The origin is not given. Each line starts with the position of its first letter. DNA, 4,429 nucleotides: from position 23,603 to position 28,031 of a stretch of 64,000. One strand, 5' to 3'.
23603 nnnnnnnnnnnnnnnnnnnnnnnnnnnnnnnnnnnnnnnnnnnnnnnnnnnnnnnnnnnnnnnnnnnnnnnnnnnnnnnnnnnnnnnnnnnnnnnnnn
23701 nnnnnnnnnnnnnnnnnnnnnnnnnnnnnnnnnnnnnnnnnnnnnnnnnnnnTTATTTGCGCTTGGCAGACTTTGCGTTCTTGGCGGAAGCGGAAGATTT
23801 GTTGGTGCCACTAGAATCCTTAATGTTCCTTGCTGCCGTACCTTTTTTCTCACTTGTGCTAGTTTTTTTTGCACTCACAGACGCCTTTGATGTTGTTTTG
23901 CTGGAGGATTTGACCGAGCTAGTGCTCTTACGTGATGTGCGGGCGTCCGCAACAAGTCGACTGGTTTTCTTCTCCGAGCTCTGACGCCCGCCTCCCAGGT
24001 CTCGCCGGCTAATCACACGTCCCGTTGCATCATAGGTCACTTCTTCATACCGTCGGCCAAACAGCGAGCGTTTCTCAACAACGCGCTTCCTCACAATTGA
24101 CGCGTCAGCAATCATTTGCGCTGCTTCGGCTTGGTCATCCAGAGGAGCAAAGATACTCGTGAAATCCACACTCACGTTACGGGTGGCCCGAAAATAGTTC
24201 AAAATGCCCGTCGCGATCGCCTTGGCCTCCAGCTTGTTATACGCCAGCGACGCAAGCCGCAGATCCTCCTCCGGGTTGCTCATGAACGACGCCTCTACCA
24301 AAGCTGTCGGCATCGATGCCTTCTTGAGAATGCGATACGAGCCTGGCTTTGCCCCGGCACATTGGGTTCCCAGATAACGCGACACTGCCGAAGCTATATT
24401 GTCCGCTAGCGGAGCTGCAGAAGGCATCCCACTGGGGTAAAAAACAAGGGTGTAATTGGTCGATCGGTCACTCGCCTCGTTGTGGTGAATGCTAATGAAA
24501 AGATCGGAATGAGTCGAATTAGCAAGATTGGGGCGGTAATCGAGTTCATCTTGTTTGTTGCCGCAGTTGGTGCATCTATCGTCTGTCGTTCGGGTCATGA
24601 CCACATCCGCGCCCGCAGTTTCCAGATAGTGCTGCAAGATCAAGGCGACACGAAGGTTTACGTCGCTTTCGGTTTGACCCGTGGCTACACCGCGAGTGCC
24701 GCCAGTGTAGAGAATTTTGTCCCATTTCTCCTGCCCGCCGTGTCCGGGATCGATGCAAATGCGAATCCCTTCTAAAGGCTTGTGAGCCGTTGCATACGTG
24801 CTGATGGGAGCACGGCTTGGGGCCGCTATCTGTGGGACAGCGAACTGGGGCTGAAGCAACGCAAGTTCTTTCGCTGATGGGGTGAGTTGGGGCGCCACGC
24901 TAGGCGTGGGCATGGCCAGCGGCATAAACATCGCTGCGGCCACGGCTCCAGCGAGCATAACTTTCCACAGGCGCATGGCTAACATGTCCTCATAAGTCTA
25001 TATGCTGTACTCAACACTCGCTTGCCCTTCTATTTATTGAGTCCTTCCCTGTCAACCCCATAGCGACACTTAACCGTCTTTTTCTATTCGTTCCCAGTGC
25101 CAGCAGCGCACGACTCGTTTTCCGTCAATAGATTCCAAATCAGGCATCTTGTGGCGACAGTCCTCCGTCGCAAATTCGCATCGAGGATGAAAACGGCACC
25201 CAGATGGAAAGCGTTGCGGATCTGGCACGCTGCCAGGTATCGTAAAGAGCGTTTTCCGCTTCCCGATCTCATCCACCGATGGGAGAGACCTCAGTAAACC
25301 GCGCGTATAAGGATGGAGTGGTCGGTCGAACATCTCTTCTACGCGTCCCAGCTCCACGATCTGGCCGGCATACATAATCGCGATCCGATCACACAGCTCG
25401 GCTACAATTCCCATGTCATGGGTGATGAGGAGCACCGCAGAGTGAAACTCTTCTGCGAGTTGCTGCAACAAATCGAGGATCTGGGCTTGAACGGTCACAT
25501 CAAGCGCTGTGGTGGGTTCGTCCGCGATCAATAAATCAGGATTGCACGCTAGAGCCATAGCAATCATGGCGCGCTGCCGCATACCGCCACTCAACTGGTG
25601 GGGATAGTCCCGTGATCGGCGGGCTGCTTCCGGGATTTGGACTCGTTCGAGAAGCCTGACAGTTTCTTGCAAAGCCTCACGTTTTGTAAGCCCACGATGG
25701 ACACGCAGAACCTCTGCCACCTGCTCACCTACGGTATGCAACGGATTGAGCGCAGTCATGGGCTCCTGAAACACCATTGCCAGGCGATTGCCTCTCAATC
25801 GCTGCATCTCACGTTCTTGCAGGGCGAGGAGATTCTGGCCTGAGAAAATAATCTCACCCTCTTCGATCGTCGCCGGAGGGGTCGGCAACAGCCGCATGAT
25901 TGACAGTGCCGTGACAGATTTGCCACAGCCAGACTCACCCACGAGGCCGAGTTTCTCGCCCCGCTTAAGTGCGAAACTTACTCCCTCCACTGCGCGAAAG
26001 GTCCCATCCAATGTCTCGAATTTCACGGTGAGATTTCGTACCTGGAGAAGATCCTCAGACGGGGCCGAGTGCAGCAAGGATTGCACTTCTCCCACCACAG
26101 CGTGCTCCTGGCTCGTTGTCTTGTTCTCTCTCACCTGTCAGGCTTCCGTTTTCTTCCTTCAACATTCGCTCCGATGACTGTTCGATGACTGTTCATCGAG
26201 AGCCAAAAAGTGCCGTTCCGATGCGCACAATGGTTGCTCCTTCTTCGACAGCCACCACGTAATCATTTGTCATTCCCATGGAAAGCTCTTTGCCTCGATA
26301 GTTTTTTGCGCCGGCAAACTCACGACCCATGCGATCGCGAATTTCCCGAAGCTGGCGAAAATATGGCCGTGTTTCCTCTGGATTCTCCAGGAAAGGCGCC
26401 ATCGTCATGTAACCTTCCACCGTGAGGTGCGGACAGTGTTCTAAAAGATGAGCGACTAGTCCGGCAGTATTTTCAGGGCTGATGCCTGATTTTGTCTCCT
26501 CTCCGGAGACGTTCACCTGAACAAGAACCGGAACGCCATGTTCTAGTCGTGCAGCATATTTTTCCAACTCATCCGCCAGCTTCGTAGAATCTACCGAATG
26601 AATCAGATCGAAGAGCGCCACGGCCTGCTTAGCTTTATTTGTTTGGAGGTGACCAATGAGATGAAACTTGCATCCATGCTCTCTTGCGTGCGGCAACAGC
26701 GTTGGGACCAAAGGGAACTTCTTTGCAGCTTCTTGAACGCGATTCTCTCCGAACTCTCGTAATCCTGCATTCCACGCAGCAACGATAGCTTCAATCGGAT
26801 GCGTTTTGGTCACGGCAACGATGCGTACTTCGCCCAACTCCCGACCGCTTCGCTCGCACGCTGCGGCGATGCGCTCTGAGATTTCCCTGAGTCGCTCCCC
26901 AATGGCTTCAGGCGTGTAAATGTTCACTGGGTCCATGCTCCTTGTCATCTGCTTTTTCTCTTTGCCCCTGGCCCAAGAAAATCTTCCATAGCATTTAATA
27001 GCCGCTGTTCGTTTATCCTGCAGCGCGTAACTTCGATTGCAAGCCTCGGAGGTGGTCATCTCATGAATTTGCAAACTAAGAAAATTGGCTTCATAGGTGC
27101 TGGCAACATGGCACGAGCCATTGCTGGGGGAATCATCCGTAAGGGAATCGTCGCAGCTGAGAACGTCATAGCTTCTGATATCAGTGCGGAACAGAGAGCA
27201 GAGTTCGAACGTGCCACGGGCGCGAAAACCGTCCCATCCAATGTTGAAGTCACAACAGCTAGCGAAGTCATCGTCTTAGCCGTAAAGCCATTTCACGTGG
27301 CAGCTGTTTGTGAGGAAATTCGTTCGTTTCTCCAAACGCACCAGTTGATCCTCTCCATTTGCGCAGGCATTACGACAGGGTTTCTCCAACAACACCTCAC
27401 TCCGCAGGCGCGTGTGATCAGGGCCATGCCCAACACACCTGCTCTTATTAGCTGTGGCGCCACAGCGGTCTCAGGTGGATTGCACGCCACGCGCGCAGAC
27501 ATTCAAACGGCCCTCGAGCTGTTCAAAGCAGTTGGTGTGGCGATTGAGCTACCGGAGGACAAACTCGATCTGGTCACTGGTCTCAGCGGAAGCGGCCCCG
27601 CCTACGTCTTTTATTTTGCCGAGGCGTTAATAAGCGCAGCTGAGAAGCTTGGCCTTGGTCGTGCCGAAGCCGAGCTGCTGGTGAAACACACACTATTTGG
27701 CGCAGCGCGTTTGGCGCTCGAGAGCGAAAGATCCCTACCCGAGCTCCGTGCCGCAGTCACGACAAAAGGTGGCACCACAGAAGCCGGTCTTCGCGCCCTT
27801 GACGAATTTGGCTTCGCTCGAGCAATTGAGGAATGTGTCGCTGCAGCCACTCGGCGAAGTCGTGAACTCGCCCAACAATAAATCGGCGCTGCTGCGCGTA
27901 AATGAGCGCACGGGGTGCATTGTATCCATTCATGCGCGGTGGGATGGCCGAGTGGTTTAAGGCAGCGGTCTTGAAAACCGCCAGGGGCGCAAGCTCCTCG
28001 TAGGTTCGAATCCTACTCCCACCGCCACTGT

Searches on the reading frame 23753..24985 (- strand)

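Call 10: search_protein_families(library=pfam, proteins=[window:23753-24985:-], max_evalue=0.001)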
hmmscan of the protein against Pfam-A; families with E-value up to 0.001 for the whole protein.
window:23753-24985:- (410 aa): 1 family
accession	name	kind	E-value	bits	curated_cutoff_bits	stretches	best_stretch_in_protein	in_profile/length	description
PF01520.23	Amidase_3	-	1.7e-40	139.3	27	1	76-262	1-173/174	N-acetylmuramoyl-L-alanine amidase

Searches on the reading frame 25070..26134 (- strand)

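Call 10: search_protein_families(library=pfam, proteins=[window:25070-26134:-], max_evalue=0.001)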
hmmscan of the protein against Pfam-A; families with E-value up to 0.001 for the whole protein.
window:25070-26134:- (354 aa): 3 families
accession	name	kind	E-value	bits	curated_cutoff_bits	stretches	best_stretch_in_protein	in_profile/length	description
PF00005.33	ABC_tran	-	5.6e-30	105.2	25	1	50-209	2-137/137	ABC transporter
PF08352.17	oligo_HPY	-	6.3e-22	78.2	27.1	1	260-326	1-65/65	Oligopeptide/dipeptide transporter, C-terminal region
PF13304.12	AAA_21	-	1.4e-05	25.8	27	1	177-244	234-303/304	AAA domain, putative AbiEii toxin, Type IV TA system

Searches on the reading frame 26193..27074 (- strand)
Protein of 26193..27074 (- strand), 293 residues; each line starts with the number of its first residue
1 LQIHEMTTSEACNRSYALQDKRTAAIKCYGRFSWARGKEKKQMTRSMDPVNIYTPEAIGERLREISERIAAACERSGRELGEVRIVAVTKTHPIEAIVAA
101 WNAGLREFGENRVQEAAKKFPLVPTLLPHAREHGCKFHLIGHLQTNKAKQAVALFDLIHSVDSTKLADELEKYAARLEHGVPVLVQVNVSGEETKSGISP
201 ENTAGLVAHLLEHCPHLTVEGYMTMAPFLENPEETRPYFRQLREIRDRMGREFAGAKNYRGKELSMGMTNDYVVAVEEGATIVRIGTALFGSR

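Call 10: search_protein_families(library=pfam, proteins=[window:26193-27074:-], max_evalue=0.001)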
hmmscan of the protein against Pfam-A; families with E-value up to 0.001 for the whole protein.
window:26193-27074:- (293 aa): 1 family
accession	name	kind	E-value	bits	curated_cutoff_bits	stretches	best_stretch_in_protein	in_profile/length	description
PF01168.26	Ala_racemase_N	-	1.1e-24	87.8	24.1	1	68-292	9-218/220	Alanine racemase, N-terminal domain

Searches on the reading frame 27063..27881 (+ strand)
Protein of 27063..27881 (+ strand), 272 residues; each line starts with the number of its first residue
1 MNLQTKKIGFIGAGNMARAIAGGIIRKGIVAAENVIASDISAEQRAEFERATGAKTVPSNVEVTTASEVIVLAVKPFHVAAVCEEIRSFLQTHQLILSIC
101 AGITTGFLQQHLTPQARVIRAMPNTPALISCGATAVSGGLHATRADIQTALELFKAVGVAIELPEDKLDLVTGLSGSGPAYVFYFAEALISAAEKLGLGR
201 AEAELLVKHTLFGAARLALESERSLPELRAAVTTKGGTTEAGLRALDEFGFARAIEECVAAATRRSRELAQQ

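Call 10: search_protein_families(library=pfam, proteins=[window:27063-27881:+], max_evalue=0.001)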
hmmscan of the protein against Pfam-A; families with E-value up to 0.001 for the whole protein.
window:27063-27881:+ (272 aa): 4 families
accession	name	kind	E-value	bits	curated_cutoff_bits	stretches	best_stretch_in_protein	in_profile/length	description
PF14748.11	P5CR_dimer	-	1.6e-34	118.8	25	1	165-269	1-105/105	Pyrroline-5-carboxylate reductase dimerisation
PF03807.23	F420_oxidored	-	5e-20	72.3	21.6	1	7-102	1-94/94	NADP oxidoreductase coenzyme F420-dependent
PF02558.23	ApbA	-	0.0001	22.4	22.2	1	8-121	1-121/150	Ketopantoate reductase PanE/ApbA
PF03446.21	NAD_binding_2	-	0.00012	22.5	21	1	7-96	1-89/161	NAD binding domain of 6-phosphogluconate dehydrogenase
